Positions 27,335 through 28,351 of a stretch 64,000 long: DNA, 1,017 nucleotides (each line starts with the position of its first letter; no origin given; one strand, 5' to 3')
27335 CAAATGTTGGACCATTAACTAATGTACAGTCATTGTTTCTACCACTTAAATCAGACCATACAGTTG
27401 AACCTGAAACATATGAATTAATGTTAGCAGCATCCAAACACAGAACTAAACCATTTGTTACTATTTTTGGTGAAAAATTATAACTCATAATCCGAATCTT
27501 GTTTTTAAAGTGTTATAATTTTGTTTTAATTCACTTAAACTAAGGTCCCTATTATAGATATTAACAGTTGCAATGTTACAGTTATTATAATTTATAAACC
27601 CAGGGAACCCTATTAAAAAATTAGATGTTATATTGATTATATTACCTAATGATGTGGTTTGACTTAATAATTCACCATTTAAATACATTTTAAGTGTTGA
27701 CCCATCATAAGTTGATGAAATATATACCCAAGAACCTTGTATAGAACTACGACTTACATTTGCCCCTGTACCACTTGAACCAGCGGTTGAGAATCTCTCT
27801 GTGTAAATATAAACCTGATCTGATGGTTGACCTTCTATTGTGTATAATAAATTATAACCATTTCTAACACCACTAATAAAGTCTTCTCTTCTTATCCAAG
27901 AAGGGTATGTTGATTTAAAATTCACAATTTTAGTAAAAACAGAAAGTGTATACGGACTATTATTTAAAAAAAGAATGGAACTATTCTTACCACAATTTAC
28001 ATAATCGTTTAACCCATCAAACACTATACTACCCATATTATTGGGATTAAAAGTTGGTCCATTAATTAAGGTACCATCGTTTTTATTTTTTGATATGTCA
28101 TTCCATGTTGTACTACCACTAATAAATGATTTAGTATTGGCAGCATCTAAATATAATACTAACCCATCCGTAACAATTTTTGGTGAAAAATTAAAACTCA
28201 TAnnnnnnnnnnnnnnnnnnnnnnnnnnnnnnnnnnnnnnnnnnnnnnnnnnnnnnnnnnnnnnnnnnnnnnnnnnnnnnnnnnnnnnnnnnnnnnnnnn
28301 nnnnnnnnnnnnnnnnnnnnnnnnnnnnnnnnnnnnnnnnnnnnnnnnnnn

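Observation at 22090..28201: Translationally coupled tandem array of six LamG_3 (concanavalin-like) paralogs interleaved with fibre genes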

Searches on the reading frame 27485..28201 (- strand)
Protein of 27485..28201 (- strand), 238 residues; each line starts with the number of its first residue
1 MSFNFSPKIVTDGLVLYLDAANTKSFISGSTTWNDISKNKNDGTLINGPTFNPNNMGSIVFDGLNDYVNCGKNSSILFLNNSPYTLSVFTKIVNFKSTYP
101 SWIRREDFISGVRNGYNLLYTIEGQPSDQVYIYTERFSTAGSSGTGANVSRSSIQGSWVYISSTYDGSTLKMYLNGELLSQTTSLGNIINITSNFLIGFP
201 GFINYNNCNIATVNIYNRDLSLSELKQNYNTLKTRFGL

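Call 3: search_protein_families(library=pfam, proteins=[window:27485-28201:-], max_evalue=0.01)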
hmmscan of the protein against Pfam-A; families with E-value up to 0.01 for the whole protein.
window:27485-28201:- (238 aa): 1 family
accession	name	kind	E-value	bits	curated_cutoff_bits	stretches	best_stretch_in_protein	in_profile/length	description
PF13385.13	Laminin_G_3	-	6.7e-13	49.5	27.6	1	64-225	3-150/151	Concanavalin A-like lectin/glucanases superfamily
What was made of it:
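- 27485..28201 (-): P6: LamG_3 unit, 238 aa. It belongs to position class A, the first unit after F706C. PF13385 E 6.7e-13 (call 3).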

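Call 4: search_protein_families(library=phrogs, proteins=[window:27485-28201:-], max_evalue=0.01)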
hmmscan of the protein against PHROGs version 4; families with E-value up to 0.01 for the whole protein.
window:27485-28201:- (238 aa): 7 families
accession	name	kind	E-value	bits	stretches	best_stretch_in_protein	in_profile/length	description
phrog_24074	-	unknown function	3.7e-27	96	1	8-236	138-358/892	-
phrog_8510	-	head and packaging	3.4e-16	59.2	1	20-238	1134-1348/1348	virion structural protein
phrog_38104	-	unknown function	2e-09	38.2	1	11-238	90-320/320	-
phrog_3545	-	unknown function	2.2e-06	27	1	31-209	760-953/1115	-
phrog_17347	-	unknown function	5e-05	24.1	1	9-231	3-207/312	-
phrog_22373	-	unknown function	0.00061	19.3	1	11-230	201-423/688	-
phrog_14220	-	unknown function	0.001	19.3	0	28-101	17-86/401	-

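Call 8: search_dna_similar(query=window:27485-28201:-, collection=phages, mode=protein, max_rows=30)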
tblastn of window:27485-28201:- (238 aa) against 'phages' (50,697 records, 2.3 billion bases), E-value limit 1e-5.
Records with a match: 21; places in all: 29; records where one place covers at least 80% of the query: 15.
Best place of each record, by identity: <60% 21.
By first word of the organism name: Synechococcus 9; Flavobacterium 4; Cyanophage 4; uncultured 2; Prochlorococcus 2.
By host as written in the record: Flavobacterium sp. LMO8 4; - 3; Synechococcus 3; Synechococcus sp. SynWH7803 2; Synechococcus sp. WH7803 2; Synechococcus sp. WH 8102 2; Synechococcus sp. 2; Synechococcus sp. WH8101 2; and 1 more.
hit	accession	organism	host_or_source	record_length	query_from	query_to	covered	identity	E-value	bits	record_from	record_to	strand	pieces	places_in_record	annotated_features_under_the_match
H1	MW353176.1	Flavobacterium phage vB_FspM_immuto_3-5A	Flavobacterium sp. LMO8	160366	7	238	97%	37.2%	5e-27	114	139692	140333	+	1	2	structural protein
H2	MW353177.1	Flavobacterium phage vB_FspM_immuto_13-6C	Flavobacterium sp. LMO8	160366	7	238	97%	37.2%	5e-27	114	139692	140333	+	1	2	structural protein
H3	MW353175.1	Flavobacterium phage vB_FspM_immuto_2-6A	Flavobacterium sp. LMO8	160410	7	238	97%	37.2%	5e-27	114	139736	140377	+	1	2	structural protein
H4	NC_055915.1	Flavobacterium phage vB_FspM_immuto_2-6A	Flavobacterium sp. LMO8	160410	7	238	97%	37.2%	5e-27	114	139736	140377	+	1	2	structural protein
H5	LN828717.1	Synechococcus phage S-PM2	-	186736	9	238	97%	35.0%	2e-16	84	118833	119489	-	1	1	hypothetical protein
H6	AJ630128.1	Synechococcus phage S-PM2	Synechococcus sp. SynWH7803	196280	9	238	97%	35.0%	2e-16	84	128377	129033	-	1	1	Hypothetical-Protein | belonging to T4-LIKE GC: 864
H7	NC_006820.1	Synechococcus phage S-PM2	Synechococcus sp. SynWH7803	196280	9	238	97%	35.0%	2e-16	84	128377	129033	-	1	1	virion structural protein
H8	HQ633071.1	Synechococcus phage S-SKS1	Synechococcus sp. WH7803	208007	9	236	96%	33.5%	2e-22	101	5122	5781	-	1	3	hypothetical protein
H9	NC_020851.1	Synechococcus phage S-SKS1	Synechococcus sp. WH7803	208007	9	236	96%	33.5%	2e-22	101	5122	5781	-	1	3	hypothetical protein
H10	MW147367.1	Synechococcus phage S-H9-2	Synechococcus sp. WH 8102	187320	10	238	96%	30.5%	2e-10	66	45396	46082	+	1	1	hypothetical protein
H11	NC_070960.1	Synechococcus phage S-H9-2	Synechococcus sp. WH 8102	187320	10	238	96%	30.5%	2e-10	66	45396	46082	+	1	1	hypothetical protein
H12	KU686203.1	Synechococcus phage S-CAM8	Synechococcus sp.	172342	13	238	95%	28.8%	7e-7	55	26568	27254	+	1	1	fat protein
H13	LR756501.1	uncultured phage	metagenomic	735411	1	238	100%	26.6%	1e-7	58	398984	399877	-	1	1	record has no annotation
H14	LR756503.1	uncultured phage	metagenomic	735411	1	238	100%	26.6%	1e-7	58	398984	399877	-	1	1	record has no annotation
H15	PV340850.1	Synechococcus phage Sf-CH1b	Synechococcus sp. WH8102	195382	8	238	97%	25.7%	2e-8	60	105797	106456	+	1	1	LamG-like jellyroll fold domain-containing protein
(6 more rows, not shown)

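Call 9: get_annotated_region(hit=H1, flank=10000)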
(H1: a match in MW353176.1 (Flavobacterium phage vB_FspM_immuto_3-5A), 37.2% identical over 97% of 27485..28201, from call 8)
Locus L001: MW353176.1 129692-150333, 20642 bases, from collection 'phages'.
description: Flavobacterium phage vB_FspM_immuto_3-5A, complete genome.
organism: Flavobacterium phage vB_FspM_immuto_3-5A (NCBI taxid 2801478)
taxonomy: Viruses; Duplodnaviria; Heunggongvirae; Uroviricota; Caudoviricetes; Immutovirus
host: Flavobacterium sp. LMO8; source: Baltic Sea mesocosm; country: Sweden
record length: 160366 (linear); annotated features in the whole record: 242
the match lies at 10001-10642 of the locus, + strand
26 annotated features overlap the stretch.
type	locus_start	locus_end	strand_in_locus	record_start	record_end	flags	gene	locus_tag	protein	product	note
CDS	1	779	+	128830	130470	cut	-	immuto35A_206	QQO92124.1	hypothetical protein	-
CDS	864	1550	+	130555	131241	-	-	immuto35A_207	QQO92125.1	phosphate starvation-inducible protein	Phosphate starvation-inducible protein, PhoH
CDS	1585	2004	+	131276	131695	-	-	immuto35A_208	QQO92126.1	hypothetical protein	-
CDS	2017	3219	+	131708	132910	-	-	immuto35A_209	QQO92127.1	putative head completion protein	-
CDS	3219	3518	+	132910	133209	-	-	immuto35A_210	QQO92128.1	hypothetical protein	-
CDS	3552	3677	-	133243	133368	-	-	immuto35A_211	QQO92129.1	hypothetical protein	-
CDS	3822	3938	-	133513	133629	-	-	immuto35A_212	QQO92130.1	hypothetical protein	-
CDS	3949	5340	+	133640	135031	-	-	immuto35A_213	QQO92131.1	hypothetical protein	-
CDS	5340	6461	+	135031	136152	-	-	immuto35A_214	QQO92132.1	hypothetical protein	-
CDS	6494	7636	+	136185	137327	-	-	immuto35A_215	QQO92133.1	structural protein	-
CDS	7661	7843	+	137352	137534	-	-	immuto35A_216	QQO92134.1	hypothetical protein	-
CDS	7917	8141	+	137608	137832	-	-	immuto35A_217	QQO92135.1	hypothetical protein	-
CDS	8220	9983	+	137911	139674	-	-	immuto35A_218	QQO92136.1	putative tail fiber-like protein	-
CDS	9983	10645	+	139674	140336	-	-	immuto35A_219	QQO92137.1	structural protein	-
CDS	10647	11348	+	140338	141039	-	-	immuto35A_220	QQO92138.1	structural protein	-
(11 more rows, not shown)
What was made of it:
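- Flavobacterium phage immuto has the same order, with genes annotated as tail fibre and structural proteins (call 9). In phage immuto the same cassette lies between genes annotated as tail fibres and shortly before lysozyme, tail sheath and baseplate hub (call 9).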

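Call 10: get_annotated_region(hit=H7, flank=8000)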
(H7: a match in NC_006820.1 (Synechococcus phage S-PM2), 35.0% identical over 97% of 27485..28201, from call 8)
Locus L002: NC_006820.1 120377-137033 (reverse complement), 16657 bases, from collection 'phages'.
description: Synechococcus phage S-PM2, complete genome.
organism: Synechococcus phage S-PM2 (NCBI taxid 238854)
taxonomy: Viruses; Duplodnaviria; Heunggongvirae; Uroviricota; Caudoviricetes; Kyanoviridae; Nodensvirus; Nodensvirus spm2
host: Synechococcus sp. SynWH7803; source: sea water; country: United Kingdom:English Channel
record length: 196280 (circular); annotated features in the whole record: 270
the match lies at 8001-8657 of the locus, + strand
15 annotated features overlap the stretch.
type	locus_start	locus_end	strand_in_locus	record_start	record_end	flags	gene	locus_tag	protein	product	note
CDS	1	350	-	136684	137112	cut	F-CphI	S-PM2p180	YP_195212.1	endonuclease VII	T4-LIKE GC: 866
misc_RNA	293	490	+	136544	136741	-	-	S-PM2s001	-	-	Cyanophage Functional RNA 1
CDS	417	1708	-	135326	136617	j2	PsbA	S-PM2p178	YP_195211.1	photosystem II D1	T4-LIKE GC: 280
CDS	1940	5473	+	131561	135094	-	-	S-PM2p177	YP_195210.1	virion structural protein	T4-LIKE GC: 865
CDS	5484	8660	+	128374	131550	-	-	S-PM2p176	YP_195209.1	virion structural protein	T4-LIKE GC: 864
CDS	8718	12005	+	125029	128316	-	-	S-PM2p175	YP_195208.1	virion structural protein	T4-LIKE GC: 863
CDS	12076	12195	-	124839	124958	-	Hli03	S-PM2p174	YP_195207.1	high light inducible protein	T4-LIKE GC: 267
CDS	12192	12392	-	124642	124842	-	-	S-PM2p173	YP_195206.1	Hypothetical-Protein | belonging to T4-LIKE GC: 862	T4-LIKE GC: 862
CDS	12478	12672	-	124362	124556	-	Hli03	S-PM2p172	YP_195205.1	high light inducible protein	T4-LIKE GC: 267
CDS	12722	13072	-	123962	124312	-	-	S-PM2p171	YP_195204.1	Hypothetical-Protein | belonging to T4-LIKE GC: 355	T4-LIKE GC: 355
CDS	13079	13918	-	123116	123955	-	-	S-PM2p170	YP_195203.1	putative S-layer protein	T4-LIKE GC: 861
CDS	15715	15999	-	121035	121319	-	-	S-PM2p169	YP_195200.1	Hypothetical-Protein | belonging to T4-LIKE GC: 860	T4-LIKE GC: 860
CDS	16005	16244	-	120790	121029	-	-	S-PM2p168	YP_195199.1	Hypothetical-Protein | belonging to T4-LIKE GC: 250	T4-LIKE GC: 250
CDS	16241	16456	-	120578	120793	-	-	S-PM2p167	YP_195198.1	Phd-like antitoxin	T4-LIKE GC: 859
CDS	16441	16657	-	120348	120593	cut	NrdC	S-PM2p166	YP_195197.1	glutaredoxin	T4-LIKE GC: 311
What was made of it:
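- S-PM2 p176 is annotated 'virion structural protein' in RefSeq (call 10).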

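Call 12: find_homologous_proteins(query=A1, max_evalue=0.00001)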
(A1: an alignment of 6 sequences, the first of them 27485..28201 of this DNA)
Query A1 (6 sequences) (238 aa, profile of the alignment): 4597 proteins with E <= 0.00001 among 8000 candidates; the best 120 are listed.
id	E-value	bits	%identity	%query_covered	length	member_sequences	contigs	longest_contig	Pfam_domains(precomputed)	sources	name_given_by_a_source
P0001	8.3e-90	319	100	100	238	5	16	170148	PF13385.14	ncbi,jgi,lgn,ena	jgi:hypothetical protein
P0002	2.1e-81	291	49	97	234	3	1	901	PF13385.14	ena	-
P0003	1.1e-78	282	46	100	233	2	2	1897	PF13385.14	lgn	-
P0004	8.3e-77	276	48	100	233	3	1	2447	PF13385.14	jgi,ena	jgi:hypothetical protein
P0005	1.0e-76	276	76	100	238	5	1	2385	PF07953.21,PF13385.14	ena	-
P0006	2.7e-76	275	28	94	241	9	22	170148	PF13385.14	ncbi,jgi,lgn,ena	jgi:hypothetical protein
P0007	3.3e-75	271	36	97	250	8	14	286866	PF13385.14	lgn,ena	-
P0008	1.0e-73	266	49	100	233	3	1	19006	PF13385.14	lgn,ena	-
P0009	7.9e-73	263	49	97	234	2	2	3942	PF13385.14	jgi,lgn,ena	jgi:hypothetical protein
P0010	4.4e-72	261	26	97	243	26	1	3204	PF13385.14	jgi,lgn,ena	jgi:hypothetical protein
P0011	4.7e-71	257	28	97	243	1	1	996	PF13385.14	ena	-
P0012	2.5e-70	255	53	100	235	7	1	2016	PF13385.14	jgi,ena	jgi:hypothetical protein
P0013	2.7e-70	255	52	100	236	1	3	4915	PF13385.14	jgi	-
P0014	6.2e-70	254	50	97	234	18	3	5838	PF13385.14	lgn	-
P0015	1.7e-69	252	44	100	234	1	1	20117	PF13385.14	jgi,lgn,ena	jgi:hypothetical protein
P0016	3.0e-69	252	52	100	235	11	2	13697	PF13385.14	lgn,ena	-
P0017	6.2e-69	251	50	100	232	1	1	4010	PF13385.14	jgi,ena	-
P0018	1.2e-68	250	67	99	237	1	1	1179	PF13385.14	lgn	-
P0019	1.3e-68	249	50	100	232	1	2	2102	PF13385.14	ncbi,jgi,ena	jgi:hypothetical protein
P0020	6.8e-68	247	51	100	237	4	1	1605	PF13385.14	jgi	jgi:hypothetical protein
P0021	7.5e-68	247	34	97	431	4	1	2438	PF07953.21,PF13385.14,PF02973.23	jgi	jgi:hypothetical protein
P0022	1.6e-67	246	39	99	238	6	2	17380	PF13385.14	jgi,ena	-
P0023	8.6e-67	244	50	100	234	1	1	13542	PF13385.14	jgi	jgi:hypothetical protein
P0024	1.8e-66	242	49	100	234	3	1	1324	PF13385.14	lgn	-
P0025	3.1e-66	242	50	97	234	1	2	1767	PF13385.14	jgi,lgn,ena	-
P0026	6.4e-66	241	40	100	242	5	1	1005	PF13385.14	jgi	jgi:hypothetical protein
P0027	8.8e-66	240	50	100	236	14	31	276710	PF13385.14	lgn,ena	-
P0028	2.2e-65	239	29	97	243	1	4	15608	PF13385.14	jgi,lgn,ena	jgi:hypothetical protein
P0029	7.5e-65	237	50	100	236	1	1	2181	PF13385.14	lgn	-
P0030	1.4e-64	236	51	100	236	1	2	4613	PF13385.14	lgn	-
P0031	6.2e-64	234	29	93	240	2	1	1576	PF13385.14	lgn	-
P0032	8.2e-64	234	29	97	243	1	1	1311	PF13385.14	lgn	-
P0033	1.1e-63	233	27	97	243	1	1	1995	PF13385.14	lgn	-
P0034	2.9e-63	232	45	100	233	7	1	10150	PF13385.14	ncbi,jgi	jgi:hypothetical protein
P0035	3.8e-63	232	31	84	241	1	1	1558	PF13385.14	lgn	-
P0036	9.4e-63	230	26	97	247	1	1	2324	PF13385.14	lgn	-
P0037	1.4e-62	230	38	99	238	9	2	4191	PF13385.14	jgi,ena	jgi:hypothetical protein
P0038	2.0e-62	229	43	97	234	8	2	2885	PF13385.14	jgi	jgi:hypothetical protein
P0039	8.7e-62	227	58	98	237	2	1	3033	PF13385.14,PF02973.23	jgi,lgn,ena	jgi:hypothetical protein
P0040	1.6e-61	226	44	97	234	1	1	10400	PF13385.14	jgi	-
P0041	2.2e-61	226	29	93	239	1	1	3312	PF13385.14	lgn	-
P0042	4.3e-61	225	28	93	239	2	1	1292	PF13385.14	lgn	-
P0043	5.1e-61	225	31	93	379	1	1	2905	PF13385.14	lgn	-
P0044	6.7e-61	224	29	97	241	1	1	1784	PF13385.14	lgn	-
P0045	1.3e-60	223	46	100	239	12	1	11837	PF13385.14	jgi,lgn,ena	jgi:hypothetical protein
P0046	1.3e-60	223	59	97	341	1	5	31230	PF13385.14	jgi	jgi:hypothetical protein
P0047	1.6e-60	223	39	99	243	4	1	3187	PF13385.14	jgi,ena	jgi:hypothetical protein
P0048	1.9e-60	223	35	97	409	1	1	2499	PF13385.14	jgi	jgi:hypothetical protein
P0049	2.0e-60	223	28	93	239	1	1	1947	PF13385.14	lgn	-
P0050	1.7e-59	220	28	96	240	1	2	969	PF13385.14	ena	-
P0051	2.9e-59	219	37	99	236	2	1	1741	PF07953.21,PF13385.14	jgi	jgi:hypothetical protein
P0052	3.6e-59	219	41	99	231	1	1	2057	PF13385.14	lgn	-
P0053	6.5e-59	218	45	100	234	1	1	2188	PF13385.14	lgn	-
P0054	8.8e-59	217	46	100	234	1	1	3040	PF13385.14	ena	-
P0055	1.5e-58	217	43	100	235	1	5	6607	PF13385.14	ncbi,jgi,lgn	jgi:hypothetical protein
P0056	2.7e-58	216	31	68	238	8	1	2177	PF13385.14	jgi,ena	jgi:hypothetical protein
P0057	3.8e-58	215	40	99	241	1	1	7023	PF13385.14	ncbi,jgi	jgi:hypothetical protein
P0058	5.4e-58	215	39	100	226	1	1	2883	PF13385.14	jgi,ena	jgi:hypothetical protein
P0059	1.5e-57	213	33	97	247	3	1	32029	PF13385.14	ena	-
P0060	1.8e-57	213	28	93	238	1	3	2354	PF13385.14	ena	-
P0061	2.5e-57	213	25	93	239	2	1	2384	PF13385.14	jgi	jgi:hypothetical protein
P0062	2.5e-57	213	37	97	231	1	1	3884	PF13385.14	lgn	-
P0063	2.6e-57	212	42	100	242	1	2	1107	PF13385.14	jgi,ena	jgi:hypothetical protein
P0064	3.4e-57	212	34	94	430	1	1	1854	PF13385.14,PF02210.32,PF00054.31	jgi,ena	-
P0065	7.9e-57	211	37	100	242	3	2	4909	PF13385.14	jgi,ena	jgi:hypothetical protein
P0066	8.0e-57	211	29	97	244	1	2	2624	PF13385.14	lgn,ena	-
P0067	1.4e-56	210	41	100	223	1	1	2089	PF13385.14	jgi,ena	jgi:hypothetical protein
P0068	1.9e-56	210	38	97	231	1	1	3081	PF13385.14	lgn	-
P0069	3.3e-56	209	48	95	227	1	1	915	PF13385.14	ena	-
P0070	3.3e-56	209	27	98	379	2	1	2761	PF13385.14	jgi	jgi:hypothetical protein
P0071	5.2e-56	208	37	100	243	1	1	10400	PF13385.14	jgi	-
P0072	7.4e-56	208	29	91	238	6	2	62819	PF13385.14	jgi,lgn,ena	jgi:hypothetical protein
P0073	1.5e-55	207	37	100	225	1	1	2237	PF13385.14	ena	-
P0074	1.9e-55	206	37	100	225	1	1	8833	PF13385.14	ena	-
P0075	2.0e-55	206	37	99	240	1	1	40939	PF13385.14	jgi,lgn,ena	jgi:hypothetical protein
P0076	2.1e-55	206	29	70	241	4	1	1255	PF13385.14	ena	-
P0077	2.3e-55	206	45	100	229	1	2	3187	PF13385.14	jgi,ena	jgi:hypothetical protein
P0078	3.2e-55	206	36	97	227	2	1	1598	PF13385.14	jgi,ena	jgi:hypothetical protein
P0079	3.5e-55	206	42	100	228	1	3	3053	PF13385.14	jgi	jgi:hypothetical protein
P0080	3.8e-55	205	39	97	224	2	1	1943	PF07953.21,PF13385.14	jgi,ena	jgi:hypothetical protein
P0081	4.9e-55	205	37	100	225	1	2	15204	PF13385.14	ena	-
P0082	8.7e-55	204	37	100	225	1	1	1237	PF13385.14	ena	-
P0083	1.1e-54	204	42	100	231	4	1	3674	PF13385.14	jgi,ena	-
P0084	1.1e-54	204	36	99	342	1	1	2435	PF13385.14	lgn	-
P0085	1.2e-54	204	37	100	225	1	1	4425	PF13385.14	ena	-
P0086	1.8e-54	203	40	98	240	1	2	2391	PF13385.14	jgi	jgi:hypothetical protein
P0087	2.7e-54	203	43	100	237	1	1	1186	PF13385.14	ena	-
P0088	3.2e-54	202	41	97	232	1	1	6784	PF07953.21,PF13385.14,PF02973.23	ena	-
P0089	3.6e-54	202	39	100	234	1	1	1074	PF07953.21,PF13385.14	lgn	-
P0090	4.1e-54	202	29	97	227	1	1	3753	PF13385.14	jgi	-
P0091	4.6e-54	202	42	99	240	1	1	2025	PF13385.14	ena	-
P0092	4.9e-54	202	42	99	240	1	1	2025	PF13385.14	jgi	-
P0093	5.6e-54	202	44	100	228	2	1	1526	PF13385.14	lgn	-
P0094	5.9e-54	201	26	92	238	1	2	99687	PF13385.14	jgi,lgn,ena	-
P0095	6.4e-54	201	43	100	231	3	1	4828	PF13385.14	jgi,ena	jgi:hypothetical protein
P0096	7.0e-54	201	37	97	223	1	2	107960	PF13385.14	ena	-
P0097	9.2e-54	201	38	100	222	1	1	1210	PF13385.14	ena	-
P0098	9.3e-54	201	43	100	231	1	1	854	PF07953.21,PF13385.14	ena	-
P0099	1.2e-53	200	37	100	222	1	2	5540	PF13385.14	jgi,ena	jgi:hypothetical protein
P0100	1.4e-53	200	44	100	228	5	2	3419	PF13385.14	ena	-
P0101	1.8e-53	200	44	100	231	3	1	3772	PF13385.14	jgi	-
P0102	2.5e-53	199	43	100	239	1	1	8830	PF13385.14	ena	-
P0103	2.9e-53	199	45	100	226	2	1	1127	PF13385.14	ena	-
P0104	3.0e-53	199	40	100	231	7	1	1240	PF13385.14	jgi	jgi:hypothetical protein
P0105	3.7e-53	199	44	100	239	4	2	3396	PF07953.21,PF13385.14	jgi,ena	jgi:hypothetical protein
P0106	3.9e-53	199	38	100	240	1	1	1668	PF07953.21,PF13385.14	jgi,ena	jgi:hypothetical protein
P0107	4.3e-53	199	42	100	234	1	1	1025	PF07953.21,PF13385.14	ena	-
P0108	4.5e-53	199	42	100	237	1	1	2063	PF13385.14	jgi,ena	jgi:hypothetical protein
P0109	4.6e-53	199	30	97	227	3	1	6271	PF13385.14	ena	-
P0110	4.9e-53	199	44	100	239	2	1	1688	PF07953.21,PF13385.14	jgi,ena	jgi:hypothetical protein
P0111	5.3e-53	198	40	97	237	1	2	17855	PF13385.14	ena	-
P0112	5.5e-53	198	42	100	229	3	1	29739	PF07953.21,PF13385.14,PF02973.23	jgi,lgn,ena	jgi:hypothetical protein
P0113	6.0e-53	198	41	100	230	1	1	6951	PF13385.14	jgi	jgi:hypothetical protein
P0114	6.4e-53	198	41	100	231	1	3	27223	PF13385.14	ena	-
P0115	7.4e-53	198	42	100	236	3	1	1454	PF13385.14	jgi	jgi:hypothetical protein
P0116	7.7e-53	198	40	97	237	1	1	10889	PF13385.14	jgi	jgi:hypothetical protein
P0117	1.4e-52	197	44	100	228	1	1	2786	PF13385.14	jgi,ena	jgi:hypothetical protein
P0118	1.4e-52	197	40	97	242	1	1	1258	PF13385.14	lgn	-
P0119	1.7e-52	197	40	97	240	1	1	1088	PF13385.14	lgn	-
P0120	1.7e-52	197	45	100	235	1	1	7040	PF13385.14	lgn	-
